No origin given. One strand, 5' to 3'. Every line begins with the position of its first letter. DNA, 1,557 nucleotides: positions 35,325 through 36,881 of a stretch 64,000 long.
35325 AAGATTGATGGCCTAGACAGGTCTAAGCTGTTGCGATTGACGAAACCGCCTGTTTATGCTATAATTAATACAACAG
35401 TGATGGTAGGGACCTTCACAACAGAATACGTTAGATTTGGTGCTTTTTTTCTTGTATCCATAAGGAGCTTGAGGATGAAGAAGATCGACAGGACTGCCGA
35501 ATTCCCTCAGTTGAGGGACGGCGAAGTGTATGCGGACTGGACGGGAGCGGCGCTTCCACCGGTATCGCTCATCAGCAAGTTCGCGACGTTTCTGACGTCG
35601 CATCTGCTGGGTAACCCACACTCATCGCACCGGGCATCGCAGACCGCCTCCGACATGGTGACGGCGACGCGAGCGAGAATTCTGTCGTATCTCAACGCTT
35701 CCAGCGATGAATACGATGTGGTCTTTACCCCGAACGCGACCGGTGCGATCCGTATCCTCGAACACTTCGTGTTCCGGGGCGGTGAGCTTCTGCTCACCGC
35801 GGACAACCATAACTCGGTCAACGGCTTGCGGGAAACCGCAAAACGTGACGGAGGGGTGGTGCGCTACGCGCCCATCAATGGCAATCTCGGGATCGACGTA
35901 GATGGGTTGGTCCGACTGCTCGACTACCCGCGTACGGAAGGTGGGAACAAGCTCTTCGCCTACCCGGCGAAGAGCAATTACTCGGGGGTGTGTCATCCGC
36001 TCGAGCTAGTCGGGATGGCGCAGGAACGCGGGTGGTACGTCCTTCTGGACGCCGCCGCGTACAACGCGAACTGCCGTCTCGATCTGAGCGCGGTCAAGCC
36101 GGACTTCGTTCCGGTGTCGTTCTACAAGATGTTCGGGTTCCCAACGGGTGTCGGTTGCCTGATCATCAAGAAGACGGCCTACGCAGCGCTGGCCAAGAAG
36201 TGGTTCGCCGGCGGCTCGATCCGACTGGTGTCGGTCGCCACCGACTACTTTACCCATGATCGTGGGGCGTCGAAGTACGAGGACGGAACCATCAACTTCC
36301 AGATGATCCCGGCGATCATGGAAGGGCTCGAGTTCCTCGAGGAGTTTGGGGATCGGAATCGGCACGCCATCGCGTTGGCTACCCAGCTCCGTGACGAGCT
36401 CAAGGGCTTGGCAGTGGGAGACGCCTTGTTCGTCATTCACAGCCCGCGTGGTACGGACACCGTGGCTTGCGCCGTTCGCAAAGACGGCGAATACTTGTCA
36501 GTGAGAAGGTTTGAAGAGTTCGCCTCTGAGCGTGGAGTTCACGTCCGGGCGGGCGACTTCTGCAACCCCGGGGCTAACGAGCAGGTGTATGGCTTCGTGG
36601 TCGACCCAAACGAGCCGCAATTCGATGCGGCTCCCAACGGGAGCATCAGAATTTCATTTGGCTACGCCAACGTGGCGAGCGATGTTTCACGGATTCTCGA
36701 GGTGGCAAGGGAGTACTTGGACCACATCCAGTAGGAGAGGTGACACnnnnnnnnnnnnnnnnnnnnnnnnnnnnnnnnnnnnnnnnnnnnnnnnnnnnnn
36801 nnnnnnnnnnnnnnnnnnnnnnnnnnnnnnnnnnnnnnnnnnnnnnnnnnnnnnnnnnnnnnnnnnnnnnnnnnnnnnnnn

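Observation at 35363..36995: Isolated GC-rich two-gene insert: MOCOS/NifS-like PLP enzyme plus an HGCCGG small protein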

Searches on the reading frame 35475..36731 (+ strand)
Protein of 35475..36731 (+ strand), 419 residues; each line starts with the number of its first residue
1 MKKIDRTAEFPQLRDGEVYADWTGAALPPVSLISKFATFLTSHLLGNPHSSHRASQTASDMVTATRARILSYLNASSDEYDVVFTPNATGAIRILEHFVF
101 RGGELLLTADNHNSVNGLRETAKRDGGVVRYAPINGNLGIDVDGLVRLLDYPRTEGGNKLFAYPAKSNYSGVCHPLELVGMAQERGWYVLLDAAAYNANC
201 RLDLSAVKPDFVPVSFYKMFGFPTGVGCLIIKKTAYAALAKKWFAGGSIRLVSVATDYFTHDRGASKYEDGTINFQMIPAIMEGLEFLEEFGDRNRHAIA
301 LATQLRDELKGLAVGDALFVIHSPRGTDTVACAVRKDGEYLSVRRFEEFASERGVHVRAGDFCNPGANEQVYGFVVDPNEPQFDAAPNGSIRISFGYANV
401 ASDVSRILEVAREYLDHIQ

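Call 7: search_protein_families(library=pfam, proteins=[window:35475-36731:+], max_evalue=1)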
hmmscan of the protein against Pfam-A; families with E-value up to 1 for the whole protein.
window:35475-36731:+ (419 aa): 1 family
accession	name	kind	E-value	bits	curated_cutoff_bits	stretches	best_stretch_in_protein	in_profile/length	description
PF00266.25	Aminotran_5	-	1.2e-39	136.8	21.5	1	18-406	1-370/371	Aminotransferase class-V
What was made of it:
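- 35475..36734 (+): Gene A: 419-aa PLP-dependent class V aminotransferase-fold enzyme. It is a MOCOS-N-terminal-like, type II-like cysteine desulfurase. Pfam Aminotran_5, 1.2e-39 (call 7).
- On Pfam Aminotran_5 (PF00266), fold-type I PLP enzymes: Residues 18-406 match profile positions 1-370 of 371 (call 7).
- On Moco sulfurase MOCOS/ABA3 (EC 2.8.1.9): The protein ends at residue 419 and the only Pfam hit is Aminotran_5 (call 7).
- Closest known: N-terminal NifS-like domain of eukaryotic Moco sulfurase. Different: The protein is 419 aa and Aminotran_5 covers residues 18-406 (call 7).
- Aminotran_5, 136.8 bits (call 7).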

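Call 8: search_protein_families(library=ncbifam, proteins=[window:35475-36731:+], max_evalue=1)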
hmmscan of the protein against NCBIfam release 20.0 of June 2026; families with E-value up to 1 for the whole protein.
window:35475-36731:+ (419 aa): 13 families
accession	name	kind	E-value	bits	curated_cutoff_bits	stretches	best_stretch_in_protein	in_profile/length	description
TIGR01979.1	sufS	subfamily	1.5e-32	112.9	475.1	1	18-413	20-397/403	SufS family cysteine desulfurase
TIGR01977.1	am_tr_V_EF2568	hypoth_equivalog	1.3e-25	90.2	377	1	37-411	21-373/376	cysteine desulfurase family protein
NF008126.0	PRK10874.1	equivalog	2.8e-24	86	607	1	7-364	10-359/401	cysteine desulfurase CsdA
TIGR03392.1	FeS_syn_CsdA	equivalog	1.3e-21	77.2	493.6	1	8-364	8-356/398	cysteine desulfurase CsdA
NF006791.0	PRK09295.1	equivalog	3e-19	69.4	661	1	18-296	25-302/406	cysteine desulfurase SufS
NF041166.1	f2_encap_cargo1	exception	1.7e-18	67.1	800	1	29-292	258-519/623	family 2A encapsulin nanocompartment cargo protein cysteine desulfurase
TIGR01976.1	am_tr_V_VC1184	hypoth_equivalog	1.1e-17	64.4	352.35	1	8-303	8-294/401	cysteine desulfurase-like protein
TIGR03402.1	FeS_nifS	equivalog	1.1e-14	54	530.75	1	31-235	14-214/379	cysteine desulfurase NifS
NF040779.1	Sec_lyase_SclA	exception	2.2e-12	46.6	525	1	47-413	28-375/378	selenocysteine lyase SclA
NF010611.0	PRK14012.1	equivalog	1.8e-11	43.7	548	1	19-250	8-239/406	IscS subfamily cysteine desulfurase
TIGR03235.1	DNA_S_dndA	equivalog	3.5e-11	43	480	1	44-248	25-231/353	cysteine desulfurase DndA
TIGR02006.1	IscS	equivalog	8.1e-11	41.5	643.2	1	18-250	5-235/402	IscS subfamily cysteine desulfurase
TIGR03403.1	nifS_epsilon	equivalog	1.2e-09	37.5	587.7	1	36-235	19-218/382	NifS family cysteine desulfurase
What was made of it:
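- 35475..36734 (+): NCBIfam SufS/CsdA-like but below cutoffs (call 8).
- On SufS (TIGR01979 / NF006791), CsdA (NF008126 / TIGR03392), IscS/NifS, SclA, DndA equivalogs: Scores against cutoffs: SufS 112.9 vs 475.1; CsdA 86 vs 607; NifS 54 vs 531; IscS 43.7 vs 548; SclA 46.6 vs 525; DndA 43 vs 480 (call 8).
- Closest known: Type II cysteine desulfurases with dedicated acceptors. Different: Only 20-25% identity, and below all NCBIfam cutoffs (call 8).
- Best NCBIfam similarity is to SufS and CsdA (call 8). Gene A scores far below every curated desulfurase cutoff (call 8), so its substrate is not established. There is no similarity to any sulfur carrier (calls 7, 8). All curated desulfurase models are far below cutoff: SufS 113 against 475, CsdA 86 against 607, SclA 47 against 525 (call 8).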

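Call 9: search_solved_structures(query=window:35475-36731:+, max_evalue=0.01, show_alignments=2)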
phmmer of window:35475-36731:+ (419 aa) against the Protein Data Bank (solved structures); distinct sequences matched with E-value up to 0.01: 63 (the best 60 are shown).
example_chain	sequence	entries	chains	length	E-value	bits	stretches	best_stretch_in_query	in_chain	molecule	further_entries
5ft4_A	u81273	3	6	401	7.1e-21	77.6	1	7-308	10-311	CYSTEINE DESULFURASE CSDA | L-CYSTEINE DESULFURASE CSDA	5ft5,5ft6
5ft8_A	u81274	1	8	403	7.3e-21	77.6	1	7-308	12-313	Cysteine desulfurase CsdA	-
4lw2_A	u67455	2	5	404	7.3e-21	77.6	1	7-308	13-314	Cysteine sulfinate desulfinase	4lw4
1t3i_A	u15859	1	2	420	3.7e-18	68.7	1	18-301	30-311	Probable cysteine desulfurase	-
4q75_A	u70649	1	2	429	5.8e-18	68.1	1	18-364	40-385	Cysteine desulfurase 2, chloroplastic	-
4q76_A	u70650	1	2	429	2.4e-17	66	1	18-329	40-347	Cysteine desulfurase 2, chloroplastic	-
4w91_A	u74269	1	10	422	6.5e-16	61.3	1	18-308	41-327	Aminotransferase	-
5b7s_A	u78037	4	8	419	7.8e-16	61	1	14-300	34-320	Cysteine desulfurase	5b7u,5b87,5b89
5vpr_A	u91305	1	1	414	1.1e-15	60.6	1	18-298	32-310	Cysteine desulfurase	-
8kg1_A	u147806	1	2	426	1.8e-15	59.9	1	18-363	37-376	cysteine desulfurase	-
9ddd_A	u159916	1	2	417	2.1e-15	59.6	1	18-294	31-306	Probable cysteine desulfurase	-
8odq_B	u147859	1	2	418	2.1e-15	59.6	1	18-294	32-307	Cysteine desulfurase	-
5j8q_A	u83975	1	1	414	2.8e-15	59.2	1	18-307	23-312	Cysteine desulfurase SufS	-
5xt5_A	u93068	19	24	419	2.9e-15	59.2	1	18-307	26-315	Cysteine desulfurase SufS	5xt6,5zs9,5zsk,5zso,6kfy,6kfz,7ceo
7e6d_A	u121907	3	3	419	3e-15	59.1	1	18-307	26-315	Cysteine desulfurase SufS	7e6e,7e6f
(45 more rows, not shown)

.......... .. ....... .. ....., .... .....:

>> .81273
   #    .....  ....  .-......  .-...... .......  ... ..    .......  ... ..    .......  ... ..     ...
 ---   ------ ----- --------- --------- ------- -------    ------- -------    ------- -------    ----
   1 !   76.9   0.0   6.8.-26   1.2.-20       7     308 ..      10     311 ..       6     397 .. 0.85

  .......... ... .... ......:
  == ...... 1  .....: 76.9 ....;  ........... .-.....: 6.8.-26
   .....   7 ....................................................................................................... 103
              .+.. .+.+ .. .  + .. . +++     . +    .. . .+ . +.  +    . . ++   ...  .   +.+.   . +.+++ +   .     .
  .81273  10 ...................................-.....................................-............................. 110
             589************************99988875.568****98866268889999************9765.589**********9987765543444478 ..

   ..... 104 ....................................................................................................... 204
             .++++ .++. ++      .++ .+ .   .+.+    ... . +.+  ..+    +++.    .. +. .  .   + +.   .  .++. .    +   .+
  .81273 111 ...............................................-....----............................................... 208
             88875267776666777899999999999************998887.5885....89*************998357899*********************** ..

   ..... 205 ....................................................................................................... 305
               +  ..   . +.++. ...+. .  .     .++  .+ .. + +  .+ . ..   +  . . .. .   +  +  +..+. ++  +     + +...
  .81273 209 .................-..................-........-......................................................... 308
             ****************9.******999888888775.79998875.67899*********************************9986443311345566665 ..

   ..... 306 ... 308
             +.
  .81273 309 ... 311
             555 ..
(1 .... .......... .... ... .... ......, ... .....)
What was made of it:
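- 35475..36734 (+): PDB sequence hits are CsdA/SufS (call 9).
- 36126..36128 (+): Codon of K218, the Schiff-base lysine in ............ Aligns with the PLP lysine of CsdA (SGHKLYG, call 9).
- PDB sequence hits are CsdA and SufS (call 9).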

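Call 10: find_encoding_contigs(protein=window:35475-36731:+, flank=10000, max_places=10)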
Protein window:35475-36731:+ (419 aa): 24 contigs read that carry it; 3 places shown.
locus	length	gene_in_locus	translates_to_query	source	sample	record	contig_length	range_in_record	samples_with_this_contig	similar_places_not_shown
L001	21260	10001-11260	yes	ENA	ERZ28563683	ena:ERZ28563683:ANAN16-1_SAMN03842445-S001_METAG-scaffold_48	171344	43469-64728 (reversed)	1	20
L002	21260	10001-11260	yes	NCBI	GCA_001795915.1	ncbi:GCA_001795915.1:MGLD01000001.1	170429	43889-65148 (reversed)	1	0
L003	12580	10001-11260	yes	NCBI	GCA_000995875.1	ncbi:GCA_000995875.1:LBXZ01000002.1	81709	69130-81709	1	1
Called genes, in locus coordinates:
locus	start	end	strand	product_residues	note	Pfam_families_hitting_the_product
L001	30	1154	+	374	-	-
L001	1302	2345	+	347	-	PF01594:AI-2E_transport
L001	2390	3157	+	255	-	-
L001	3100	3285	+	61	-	-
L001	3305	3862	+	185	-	PF04542:Sigma70_r2, PF08281:Sigma70_r4_2, PF04545:Sigma70_r4 (weak)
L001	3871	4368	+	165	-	-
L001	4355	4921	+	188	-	-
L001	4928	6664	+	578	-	PF25919:BSH_CusB (faint), PF25917:BSH_RND, PF25973:BSH_CzcB, PF25990:Beta-barrel_YknX, PF25989:YknX_C (faint)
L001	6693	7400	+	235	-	PF00005:ABC_tran, PF02463:SMC_N (faint)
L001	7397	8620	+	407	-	PF12704:MacB_PCD, PF02687:FtsX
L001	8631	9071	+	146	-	-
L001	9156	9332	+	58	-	-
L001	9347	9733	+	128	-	PF00173:Cyt-b5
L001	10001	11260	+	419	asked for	PF00266:Aminotran_5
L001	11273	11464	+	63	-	-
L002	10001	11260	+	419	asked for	PF00266:Aminotran_5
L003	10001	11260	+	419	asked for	PF00266:Aminotran_5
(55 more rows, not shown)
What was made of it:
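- Checked: The same gene in the same context occurs on more than 24 contigs from independent assemblies (call 10).
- The same junctions occur on more than 24 contigs of up to 175 kb from independent assemblies (call 10).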

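Call 13: find_homologous_proteins(query=window:35475-36731:+, max_evalue=1e-20)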
Query window:35475-36731:+ (419 aa): 7991 proteins with E <= 1e-20 among 8000 candidates; the best 120 are listed.
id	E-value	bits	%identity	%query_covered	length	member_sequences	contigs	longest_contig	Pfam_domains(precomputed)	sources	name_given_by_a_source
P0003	2.4e-283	957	100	100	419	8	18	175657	PF00266.26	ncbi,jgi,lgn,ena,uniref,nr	ncbi:MAG: Cysteine desulfurase [Candidatus Yanofskybacteria bacterium GW2011_GWF1_44_227]|uniref:Cys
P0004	1.3e-227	773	81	100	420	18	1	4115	PF00266.26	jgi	-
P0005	4.0e-188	643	68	99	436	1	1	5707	PF00266.26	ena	-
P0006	6.9e-147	508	56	97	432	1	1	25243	PF00266.26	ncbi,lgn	-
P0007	1.2e-146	507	55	97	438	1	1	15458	PF00266.26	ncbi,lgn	-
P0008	4.3e-145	502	54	99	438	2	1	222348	PF00266.26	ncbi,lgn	ncbi:MAG: aminotransferase class V-fold PLP-dependent enzyme [Candidatus Magasanikbacteria bacterium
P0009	4.8e-145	502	56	98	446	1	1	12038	PF00266.26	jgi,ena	-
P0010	1.1e-144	500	56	98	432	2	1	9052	PF00266.26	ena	-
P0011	1.2e-143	497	53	98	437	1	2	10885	PF00266.26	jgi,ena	-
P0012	8.5e-143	494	55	96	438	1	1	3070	PF00155.28,PF00266.26,PF01212.28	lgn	-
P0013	1.2e-142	494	55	98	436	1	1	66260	PF00266.26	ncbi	-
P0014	2.3e-142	493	54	98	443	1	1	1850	PF00266.26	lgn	-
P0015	2.5e-142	493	54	97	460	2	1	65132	PF00266.26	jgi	jgi:molybdenum cofactor sulfurtransferase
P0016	3.3e-142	492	52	98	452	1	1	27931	PF00266.26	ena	-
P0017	4.0e-142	492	55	97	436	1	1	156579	PF00266.26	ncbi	ncbi:MAG: aminotransferase class V-fold PLP-dependent enzyme [Candidatus Komeilibacteria bacterium]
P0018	6.6e-142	491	54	99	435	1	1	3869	PF00266.26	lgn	-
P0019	5.6e-141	488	54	98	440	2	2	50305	PF00155.28,PF00266.26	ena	-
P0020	6.7e-141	488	54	98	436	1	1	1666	PF00266.26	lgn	-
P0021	3.4e-140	486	55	97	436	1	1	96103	PF00266.26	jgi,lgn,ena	-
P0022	4.4e-140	485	53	100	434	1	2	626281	PF00266.26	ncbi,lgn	-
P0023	7.4e-140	484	54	98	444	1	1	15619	PF00266.26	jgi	jgi:molybdenum cofactor sulfurtransferase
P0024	1.0e-139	484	54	98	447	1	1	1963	PF00155.28,PF00266.26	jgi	-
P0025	1.3e-138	480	53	98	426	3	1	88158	PF00266.26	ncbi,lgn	ncbi:MAG: aminotransferase class V-fold PLP-dependent enzyme [Candidatus Buchananbacteria bacterium]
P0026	1.8e-138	480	53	99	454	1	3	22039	PF00266.26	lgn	-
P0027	2.8e-138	479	54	98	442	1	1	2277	PF00266.26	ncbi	-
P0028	9.4e-138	478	54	99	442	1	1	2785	PF00266.26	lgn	-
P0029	2.6e-137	476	52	99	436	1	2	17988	PF00266.26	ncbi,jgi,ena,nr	ncbi:MAG TPA: aminotransferase class V-fold PLP-dependent enzyme [Patescibacteria group bacterium]|n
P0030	2.8e-137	476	52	99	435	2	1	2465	PF00266.26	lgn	-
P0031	5.6e-137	475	54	99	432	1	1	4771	PF00266.26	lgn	-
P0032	1.0e-136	474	53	96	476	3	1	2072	PF00266.26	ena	-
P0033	1.6e-136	473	53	98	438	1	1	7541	PF00266.26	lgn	-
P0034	1.8e-135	470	52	98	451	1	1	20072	PF00266.26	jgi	-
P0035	1.8e-135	470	52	100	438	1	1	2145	PF00266.26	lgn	-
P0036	9.5e-135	468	50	97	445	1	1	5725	PF00266.26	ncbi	ncbi:MAG: aminotransferase class V-fold PLP-dependent enzyme [Syntrophothermus sp.]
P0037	2.0e-134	467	51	98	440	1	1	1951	PF00266.26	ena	-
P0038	3.5e-133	462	52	97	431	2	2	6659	PF00266.26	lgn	-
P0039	4.6e-133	462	51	98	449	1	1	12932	PF00266.26,PF01212.28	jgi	jgi:molybdenum cofactor sulfurtransferase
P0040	4.7e-133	462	52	98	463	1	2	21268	PF00266.26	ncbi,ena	-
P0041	6.7e-133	462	53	98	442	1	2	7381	PF00266.26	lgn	-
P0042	9.5e-133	461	51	98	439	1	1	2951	PF00266.26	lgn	-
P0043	1.1e-132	461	53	98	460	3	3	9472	PF00266.26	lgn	-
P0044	2.1e-132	460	50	99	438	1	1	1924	PF00266.26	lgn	-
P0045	3.2e-132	459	51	98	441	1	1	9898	PF00266.26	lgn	-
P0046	5.0e-132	459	53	98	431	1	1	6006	PF00266.26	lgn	-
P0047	6.2e-132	458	51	99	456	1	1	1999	PF00266.26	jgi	jgi:molybdenum cofactor sulfurtransferase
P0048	9.1e-132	458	53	96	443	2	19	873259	PF00266.26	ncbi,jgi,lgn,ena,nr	ncbi:MAG TPA: aminotransferase class V-fold PLP-dependent enzyme [Candidatus Magasanikbacteria bacte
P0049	1.1e-131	457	51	98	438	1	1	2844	PF00266.26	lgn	-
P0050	5.7e-131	455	53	95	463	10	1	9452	PF00266.26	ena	-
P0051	6.6e-131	455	51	98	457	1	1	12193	PF00266.26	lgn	-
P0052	8.0e-131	455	51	100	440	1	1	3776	PF00266.26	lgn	-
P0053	1.4e-130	454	51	99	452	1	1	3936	PF00266.26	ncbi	-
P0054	1.6e-130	454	48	99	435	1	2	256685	PF00266.26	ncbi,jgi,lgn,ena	-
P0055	2.5e-130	453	51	98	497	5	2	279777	PF00266.26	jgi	-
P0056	3.6e-130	453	50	99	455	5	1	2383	PF00266.26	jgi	-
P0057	9.3e-130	451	52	99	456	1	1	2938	PF00266.26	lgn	-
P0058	3.8e-129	449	50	98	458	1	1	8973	PF00266.26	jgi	jgi:selenocysteine lyase/cysteine desulfurase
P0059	1.5e-128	447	50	99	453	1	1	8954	PF00266.26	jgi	jgi:molybdenum cofactor sulfurtransferase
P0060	1.7e-128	447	52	98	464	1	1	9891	PF00266.26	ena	-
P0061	2.3e-128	447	51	97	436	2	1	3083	PF00266.26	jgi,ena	-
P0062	4.6e-128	446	51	98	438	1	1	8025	PF00266.26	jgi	-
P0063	6.6e-128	445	51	100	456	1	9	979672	PF00266.26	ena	-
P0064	2.6e-127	443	50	99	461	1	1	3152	PF00266.26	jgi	jgi:selenocysteine lyase/cysteine desulfurase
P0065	2.9e-127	443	49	98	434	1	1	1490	PF00266.26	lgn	-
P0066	6.0e-127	442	51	99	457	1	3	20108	PF00266.26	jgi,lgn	jgi:selenocysteine lyase/cysteine desulfurase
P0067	1.7e-126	440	48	99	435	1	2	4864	PF00266.26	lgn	-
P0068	4.1e-126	439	50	98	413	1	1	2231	PF00266.26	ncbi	-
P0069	5.6e-125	435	50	99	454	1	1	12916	PF00266.26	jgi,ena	-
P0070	7.8e-125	435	49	98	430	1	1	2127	PF00266.26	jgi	jgi:selenocysteine lyase/cysteine desulfurase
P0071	1.3e-122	428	49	98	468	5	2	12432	PF00266.26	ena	-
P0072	5.4e-122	426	49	98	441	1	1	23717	PF00266.26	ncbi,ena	-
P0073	5.2e-121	422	50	96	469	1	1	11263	PF00266.26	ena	-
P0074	3.0e-120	420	50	97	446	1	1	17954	PF00266.26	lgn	-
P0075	1.3e-119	418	48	98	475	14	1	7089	PF00266.26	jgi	-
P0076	8.4e-119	415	48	98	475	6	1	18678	PF00266.26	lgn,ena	-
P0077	1.1e-118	415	49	98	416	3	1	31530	PF00266.26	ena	-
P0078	6.3e-118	412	48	98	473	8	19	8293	PF00266.26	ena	-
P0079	1.1e-117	411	46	99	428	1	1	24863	PF00266.26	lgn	-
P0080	1.4e-117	411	48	98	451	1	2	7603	PF00266.26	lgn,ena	-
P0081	2.3e-117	410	48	99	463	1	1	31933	PF00266.26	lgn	-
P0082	3.2e-117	410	50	96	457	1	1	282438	PF00266.26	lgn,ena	-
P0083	6.1e-117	409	48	98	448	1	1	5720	PF00266.26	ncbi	-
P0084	1.1e-116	408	49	96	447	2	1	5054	PF00266.26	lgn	-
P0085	4.5e-116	406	46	98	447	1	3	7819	PF00266.26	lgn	-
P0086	5.2e-115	403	48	94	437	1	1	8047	PF00266.26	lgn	-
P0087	1.9e-110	388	51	89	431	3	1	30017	PF00266.26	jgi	jgi:selenocysteine lyase/cysteine desulfurase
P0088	3.8e-107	377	47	97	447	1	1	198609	PF00266.26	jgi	-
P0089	3.9e-104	367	46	96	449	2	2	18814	PF00266.26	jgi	jgi:molybdenum cofactor sulfurtransferase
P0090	2.7e-103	364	45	96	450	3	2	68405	PF00266.26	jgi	jgi:selenocysteine lyase/cysteine desulfurase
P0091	1.1e-100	355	51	84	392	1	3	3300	PF00266.26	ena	-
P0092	2.1e-97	345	49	86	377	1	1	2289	PF00266.26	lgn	-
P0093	1.6e-92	329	44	98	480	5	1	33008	PF00266.26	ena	-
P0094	2.2e-92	328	44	96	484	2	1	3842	PF00266.26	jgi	jgi:molybdenum cofactor sulfurtransferase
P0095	2.3e-92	328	44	98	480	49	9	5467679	PF00266.26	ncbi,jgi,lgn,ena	jgi:selenocysteine lyase/cysteine desulfurase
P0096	1.4e-90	322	44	98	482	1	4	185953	PF00266.26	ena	-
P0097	1.9e-90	322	45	96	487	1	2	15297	PF00266.26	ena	-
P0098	3.0e-90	321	44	98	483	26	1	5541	PF00266.26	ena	-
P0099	5.0e-90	320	43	95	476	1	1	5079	PF00266.26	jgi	jgi:selenocysteine lyase/cysteine desulfurase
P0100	1.1e-89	319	60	59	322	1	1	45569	PF00266.26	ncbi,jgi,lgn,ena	-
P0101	2.1e-89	318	42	98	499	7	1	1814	PF00266.26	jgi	-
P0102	2.6e-89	318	43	98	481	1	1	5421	PF00266.26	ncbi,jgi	-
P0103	2.7e-89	318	43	96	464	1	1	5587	PF00266.26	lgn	-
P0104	3.1e-89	318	43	99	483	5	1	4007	PF00266.26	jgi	jgi:selenocysteine lyase/cysteine desulfurase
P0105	3.5e-89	318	43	99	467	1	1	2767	PF00266.26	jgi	jgi:selenocysteine lyase/cysteine desulfurase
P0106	3.6e-89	317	44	98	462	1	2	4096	PF00266.26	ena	-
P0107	4.0e-89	317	42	98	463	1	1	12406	PF00266.26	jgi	jgi:molybdenum cofactor sulfurtransferase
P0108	5.5e-89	317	43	100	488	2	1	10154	PF00266.26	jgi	-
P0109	6.1e-89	317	43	98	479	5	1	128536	PF00266.26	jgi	jgi:selenocysteine lyase/cysteine desulfurase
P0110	1.0e-88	316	43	99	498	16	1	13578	PF00266.26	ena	-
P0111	1.1e-88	316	42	99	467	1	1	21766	PF00266.26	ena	-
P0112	1.1e-88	316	44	98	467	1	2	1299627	PF00266.26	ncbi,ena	ncbi:MAG: aminotransferase class V-fold PLP-dependent enzyme [Thermoanaerobaculia bacterium]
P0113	1.1e-88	316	43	98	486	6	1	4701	PF00266.26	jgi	jgi:selenocysteine lyase/cysteine desulfurase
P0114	1.6e-88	315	42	98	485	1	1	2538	PF00266.26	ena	-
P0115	1.6e-88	315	43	98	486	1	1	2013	PF00266.26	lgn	-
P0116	1.8e-88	315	42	98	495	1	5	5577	PF00266.26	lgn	-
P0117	1.8e-88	315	42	99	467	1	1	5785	PF00266.26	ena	-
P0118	1.8e-88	315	43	98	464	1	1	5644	PF00266.26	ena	-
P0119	2.0e-88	315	42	98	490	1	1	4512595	PF00266.26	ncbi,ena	-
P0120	2.1e-88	315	42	99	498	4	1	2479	PF00266.26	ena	-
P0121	2.1e-88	315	43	98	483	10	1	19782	PF00266.26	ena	-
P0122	2.3e-88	315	44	98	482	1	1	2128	PF00266.26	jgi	jgi:molybdenum cofactor sulfurtransferase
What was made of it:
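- On Moco sulfurase MOCOS/ABA3 (EC 2.8.1.9): JGI KO-style names on homologues agree (call 13).
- JGI names several homologues 'molybdenum cofactor sulfurtransferase' (call 13).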
